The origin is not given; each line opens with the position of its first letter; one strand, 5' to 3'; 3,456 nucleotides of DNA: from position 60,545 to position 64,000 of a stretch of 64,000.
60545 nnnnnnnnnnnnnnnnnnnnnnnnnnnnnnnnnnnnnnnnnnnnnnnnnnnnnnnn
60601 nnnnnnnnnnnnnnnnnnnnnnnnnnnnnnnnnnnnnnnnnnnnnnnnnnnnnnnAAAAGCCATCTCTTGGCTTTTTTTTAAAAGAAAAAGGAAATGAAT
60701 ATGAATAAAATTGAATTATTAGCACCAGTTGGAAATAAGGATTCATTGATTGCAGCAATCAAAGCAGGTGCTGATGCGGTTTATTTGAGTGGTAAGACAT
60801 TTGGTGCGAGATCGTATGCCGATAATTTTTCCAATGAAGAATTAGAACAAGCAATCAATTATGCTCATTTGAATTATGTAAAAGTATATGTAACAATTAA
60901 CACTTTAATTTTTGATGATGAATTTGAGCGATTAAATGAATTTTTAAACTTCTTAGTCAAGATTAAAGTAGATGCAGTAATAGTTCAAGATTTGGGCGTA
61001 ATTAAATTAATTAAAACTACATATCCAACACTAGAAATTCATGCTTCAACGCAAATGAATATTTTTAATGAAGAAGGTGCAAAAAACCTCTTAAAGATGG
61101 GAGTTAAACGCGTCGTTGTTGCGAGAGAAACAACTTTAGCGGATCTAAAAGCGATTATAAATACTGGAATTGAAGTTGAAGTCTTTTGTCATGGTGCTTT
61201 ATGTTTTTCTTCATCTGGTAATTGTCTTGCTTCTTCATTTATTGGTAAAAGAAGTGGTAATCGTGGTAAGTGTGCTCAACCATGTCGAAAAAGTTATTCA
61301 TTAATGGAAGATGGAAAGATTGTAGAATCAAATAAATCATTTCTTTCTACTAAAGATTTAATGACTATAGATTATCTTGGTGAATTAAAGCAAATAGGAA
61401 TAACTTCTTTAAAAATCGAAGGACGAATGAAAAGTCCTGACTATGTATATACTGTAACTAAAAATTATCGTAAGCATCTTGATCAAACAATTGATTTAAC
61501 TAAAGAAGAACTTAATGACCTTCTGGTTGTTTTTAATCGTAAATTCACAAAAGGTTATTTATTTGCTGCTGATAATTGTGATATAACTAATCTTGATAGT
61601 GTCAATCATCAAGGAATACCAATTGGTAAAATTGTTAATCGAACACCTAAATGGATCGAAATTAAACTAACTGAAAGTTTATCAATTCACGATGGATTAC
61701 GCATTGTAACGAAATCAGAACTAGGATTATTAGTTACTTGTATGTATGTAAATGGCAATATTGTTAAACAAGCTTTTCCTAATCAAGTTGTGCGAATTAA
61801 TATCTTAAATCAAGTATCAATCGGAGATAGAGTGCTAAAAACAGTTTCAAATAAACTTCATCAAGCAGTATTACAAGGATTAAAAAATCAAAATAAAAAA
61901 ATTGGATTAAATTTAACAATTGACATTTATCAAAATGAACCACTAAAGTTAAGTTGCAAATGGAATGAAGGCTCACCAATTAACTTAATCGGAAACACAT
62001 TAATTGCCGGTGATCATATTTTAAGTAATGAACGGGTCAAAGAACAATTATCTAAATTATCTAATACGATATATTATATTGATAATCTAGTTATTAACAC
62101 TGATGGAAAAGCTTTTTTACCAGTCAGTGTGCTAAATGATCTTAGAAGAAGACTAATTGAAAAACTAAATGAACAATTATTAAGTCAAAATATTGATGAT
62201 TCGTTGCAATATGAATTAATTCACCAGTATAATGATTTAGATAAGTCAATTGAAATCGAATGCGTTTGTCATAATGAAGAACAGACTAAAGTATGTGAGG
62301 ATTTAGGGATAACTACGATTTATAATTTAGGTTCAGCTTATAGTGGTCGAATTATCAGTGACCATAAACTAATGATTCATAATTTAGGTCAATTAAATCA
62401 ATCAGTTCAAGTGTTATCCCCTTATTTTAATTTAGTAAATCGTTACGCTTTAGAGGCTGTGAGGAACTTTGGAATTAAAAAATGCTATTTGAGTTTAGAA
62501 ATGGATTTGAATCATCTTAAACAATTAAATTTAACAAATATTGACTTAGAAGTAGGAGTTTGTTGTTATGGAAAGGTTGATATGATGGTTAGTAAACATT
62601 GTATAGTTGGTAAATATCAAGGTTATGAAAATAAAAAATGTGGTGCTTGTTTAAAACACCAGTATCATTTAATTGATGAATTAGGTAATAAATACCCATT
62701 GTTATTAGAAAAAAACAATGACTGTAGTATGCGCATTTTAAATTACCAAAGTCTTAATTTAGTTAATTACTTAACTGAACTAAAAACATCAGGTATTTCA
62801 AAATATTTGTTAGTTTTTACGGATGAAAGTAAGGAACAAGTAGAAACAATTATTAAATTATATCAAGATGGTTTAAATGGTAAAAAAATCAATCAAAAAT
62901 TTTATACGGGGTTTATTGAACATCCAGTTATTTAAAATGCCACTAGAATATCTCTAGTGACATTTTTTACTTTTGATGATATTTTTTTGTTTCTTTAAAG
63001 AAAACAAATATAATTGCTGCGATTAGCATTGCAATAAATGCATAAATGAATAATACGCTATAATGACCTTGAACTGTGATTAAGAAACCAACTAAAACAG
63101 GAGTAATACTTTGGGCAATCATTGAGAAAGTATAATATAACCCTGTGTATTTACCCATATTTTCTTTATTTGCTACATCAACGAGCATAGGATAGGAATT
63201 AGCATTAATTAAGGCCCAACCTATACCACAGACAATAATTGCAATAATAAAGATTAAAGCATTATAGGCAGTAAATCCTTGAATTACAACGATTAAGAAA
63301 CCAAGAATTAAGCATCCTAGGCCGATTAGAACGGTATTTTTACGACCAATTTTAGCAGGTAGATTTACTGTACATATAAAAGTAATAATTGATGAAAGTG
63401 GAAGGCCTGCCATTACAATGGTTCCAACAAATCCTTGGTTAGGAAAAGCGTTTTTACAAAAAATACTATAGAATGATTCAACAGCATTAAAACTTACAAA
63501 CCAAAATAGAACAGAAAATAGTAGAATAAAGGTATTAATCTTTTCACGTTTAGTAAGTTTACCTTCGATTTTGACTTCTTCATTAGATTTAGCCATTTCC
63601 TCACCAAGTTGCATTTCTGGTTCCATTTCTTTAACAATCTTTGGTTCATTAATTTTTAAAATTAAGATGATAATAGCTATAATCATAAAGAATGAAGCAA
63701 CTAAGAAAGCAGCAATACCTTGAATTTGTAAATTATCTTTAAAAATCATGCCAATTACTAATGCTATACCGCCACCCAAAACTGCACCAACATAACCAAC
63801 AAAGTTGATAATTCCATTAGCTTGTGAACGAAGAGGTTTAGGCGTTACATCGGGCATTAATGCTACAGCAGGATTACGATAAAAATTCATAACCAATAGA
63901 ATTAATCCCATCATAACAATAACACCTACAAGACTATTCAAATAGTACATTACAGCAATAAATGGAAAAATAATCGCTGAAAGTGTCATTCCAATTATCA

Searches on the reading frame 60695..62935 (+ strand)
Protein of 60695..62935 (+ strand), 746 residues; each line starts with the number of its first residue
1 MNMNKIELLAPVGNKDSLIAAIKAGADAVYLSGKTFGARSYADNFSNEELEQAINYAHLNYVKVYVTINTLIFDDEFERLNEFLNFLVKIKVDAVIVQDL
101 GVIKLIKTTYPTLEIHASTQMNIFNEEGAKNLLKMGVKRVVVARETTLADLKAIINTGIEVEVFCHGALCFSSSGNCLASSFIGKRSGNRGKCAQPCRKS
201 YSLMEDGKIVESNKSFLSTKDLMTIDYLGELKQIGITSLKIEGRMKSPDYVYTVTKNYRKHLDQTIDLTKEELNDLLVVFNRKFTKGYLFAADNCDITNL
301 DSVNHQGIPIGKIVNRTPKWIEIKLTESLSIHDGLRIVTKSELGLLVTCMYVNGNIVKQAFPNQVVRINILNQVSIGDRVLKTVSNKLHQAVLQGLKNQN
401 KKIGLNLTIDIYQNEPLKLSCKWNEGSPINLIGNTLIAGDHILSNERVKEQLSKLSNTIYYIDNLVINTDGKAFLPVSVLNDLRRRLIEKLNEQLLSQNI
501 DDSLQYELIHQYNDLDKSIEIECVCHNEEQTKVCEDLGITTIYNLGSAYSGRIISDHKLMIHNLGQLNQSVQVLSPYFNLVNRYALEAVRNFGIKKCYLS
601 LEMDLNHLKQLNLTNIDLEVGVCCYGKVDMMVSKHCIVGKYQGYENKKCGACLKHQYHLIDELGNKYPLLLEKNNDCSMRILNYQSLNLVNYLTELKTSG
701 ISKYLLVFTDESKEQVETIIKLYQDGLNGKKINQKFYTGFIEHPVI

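Call 32: find_encoding_contigs(protein=window:60695-62935:+, flank=10000, max_places=3)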
Protein window:60695-62935:+ (746 aa): no gene with exactly this product is on record in the collection.

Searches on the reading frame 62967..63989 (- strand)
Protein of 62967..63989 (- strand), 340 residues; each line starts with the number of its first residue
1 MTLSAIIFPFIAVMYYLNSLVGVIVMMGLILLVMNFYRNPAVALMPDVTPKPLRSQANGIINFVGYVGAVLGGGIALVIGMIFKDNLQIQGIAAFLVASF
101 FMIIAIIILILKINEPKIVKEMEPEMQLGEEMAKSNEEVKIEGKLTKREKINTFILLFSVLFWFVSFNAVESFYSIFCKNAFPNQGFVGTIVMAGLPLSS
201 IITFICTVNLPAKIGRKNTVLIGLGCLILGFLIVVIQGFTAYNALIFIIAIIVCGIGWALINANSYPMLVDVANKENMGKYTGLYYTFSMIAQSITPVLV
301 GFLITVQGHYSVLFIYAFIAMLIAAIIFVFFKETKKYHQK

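Call 28: search_protein_families(library=pfam, proteins=[window:62967-63989:-], max_evalue=0.00001)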
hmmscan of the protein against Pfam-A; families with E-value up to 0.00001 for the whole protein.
window:62967-63989:- (340 aa): 2 families
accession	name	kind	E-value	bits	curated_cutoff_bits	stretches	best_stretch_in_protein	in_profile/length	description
PF07690.21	MFS_1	-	6.2e-39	134.3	33.4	2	5-297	69-347/347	Major Facilitator Superfamily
PF13347.12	MFS_2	-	5.2e-10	38.9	27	1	10-309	86-386/427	MFS/sugar transport protein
